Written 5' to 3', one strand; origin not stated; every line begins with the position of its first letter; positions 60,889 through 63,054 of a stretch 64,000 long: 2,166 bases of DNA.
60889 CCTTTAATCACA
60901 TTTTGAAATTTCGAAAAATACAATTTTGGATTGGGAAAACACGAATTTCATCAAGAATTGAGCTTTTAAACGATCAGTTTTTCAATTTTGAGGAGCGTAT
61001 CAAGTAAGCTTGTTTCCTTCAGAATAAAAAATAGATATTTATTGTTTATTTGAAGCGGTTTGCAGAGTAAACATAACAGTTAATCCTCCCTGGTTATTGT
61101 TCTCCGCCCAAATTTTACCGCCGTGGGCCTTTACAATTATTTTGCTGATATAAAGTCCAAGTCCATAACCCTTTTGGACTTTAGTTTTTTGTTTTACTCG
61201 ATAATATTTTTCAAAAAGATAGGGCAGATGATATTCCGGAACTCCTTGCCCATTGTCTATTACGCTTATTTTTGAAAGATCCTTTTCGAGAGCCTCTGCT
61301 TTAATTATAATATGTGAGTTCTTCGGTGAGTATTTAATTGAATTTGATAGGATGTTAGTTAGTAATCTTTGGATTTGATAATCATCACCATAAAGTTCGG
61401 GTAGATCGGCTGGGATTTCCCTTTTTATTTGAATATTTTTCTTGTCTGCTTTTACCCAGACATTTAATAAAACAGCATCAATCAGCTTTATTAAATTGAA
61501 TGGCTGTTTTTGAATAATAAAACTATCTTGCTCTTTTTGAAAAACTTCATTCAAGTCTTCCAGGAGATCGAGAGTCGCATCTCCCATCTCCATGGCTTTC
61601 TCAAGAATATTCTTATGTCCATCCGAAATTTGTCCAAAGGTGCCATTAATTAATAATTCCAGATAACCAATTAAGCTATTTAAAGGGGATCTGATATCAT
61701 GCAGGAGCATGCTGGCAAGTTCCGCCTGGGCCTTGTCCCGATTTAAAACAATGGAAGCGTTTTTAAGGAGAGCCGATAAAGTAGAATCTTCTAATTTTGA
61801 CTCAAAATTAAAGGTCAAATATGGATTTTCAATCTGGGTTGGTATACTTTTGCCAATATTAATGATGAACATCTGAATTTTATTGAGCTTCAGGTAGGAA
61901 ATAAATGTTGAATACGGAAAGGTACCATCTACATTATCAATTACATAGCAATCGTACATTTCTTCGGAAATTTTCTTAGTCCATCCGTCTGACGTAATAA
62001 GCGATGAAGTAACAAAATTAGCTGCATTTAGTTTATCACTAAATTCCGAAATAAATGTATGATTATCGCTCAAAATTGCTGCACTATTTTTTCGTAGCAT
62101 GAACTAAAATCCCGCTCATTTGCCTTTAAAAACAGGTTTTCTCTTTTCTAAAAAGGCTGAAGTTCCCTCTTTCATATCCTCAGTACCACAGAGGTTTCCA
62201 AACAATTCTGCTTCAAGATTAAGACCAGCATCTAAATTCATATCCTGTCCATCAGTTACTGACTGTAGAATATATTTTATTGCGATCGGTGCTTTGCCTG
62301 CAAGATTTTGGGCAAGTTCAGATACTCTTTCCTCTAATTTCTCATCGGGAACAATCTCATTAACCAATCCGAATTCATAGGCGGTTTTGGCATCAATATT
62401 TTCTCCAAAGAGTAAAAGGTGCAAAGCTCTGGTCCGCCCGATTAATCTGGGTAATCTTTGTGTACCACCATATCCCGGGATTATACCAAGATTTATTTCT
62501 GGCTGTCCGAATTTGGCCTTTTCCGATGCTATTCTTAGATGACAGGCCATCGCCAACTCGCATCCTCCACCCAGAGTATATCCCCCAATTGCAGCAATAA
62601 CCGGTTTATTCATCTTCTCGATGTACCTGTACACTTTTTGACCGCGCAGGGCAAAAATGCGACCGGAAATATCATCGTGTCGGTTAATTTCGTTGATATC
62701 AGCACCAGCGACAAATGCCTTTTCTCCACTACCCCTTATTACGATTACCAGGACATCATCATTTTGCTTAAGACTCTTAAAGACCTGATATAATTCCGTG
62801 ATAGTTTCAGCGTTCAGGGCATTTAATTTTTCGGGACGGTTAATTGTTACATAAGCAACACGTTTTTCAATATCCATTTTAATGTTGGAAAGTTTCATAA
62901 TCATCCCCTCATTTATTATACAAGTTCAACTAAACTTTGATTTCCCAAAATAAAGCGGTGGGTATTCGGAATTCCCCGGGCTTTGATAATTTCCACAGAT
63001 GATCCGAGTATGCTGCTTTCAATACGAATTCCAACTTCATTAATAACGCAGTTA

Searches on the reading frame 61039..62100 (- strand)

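Call 68: search_protein_families(library=pfam, proteins=[window:61039-62100:-], max_evalue=0.00001)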
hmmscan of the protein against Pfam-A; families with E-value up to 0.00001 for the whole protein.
window:61039-62100:- (353 aa): 2 families
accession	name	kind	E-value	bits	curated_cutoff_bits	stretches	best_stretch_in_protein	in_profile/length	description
PF02518.31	HATPase_c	-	3.6e-25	89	26.4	1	238-348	1-109/111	Histidine kinase-, DNA gyrase B-, and HSP90-like ATPase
PF00512.31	HisKA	-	4.7e-09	36.6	26.9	1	125-190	2-64/66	His Kinase A (phospho-acceptor) domain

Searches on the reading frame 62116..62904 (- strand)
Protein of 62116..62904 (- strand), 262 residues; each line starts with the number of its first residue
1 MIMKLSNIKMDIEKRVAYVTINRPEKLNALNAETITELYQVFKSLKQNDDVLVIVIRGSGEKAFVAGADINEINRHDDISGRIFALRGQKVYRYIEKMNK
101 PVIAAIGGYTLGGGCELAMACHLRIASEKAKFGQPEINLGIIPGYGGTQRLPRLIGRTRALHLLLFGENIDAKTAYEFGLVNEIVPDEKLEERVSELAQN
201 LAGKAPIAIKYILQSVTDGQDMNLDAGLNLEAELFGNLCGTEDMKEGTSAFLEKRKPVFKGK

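Call 68: search_protein_families(library=pfam, proteins=[window:62116-62904:-], max_evalue=0.00001)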
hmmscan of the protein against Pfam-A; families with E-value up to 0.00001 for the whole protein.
window:62116-62904:- (262 aa): 2 families
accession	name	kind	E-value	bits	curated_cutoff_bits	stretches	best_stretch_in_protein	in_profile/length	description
PF00378.25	ECH_1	-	8.6e-74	248.5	27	1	12-261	2-250/251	Enoyl-CoA hydratase/isomerase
PF16113.10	ECH_2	-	4.5e-48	164.9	27.2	1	17-199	2-186/335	Enoyl-CoA hydratase/isomerase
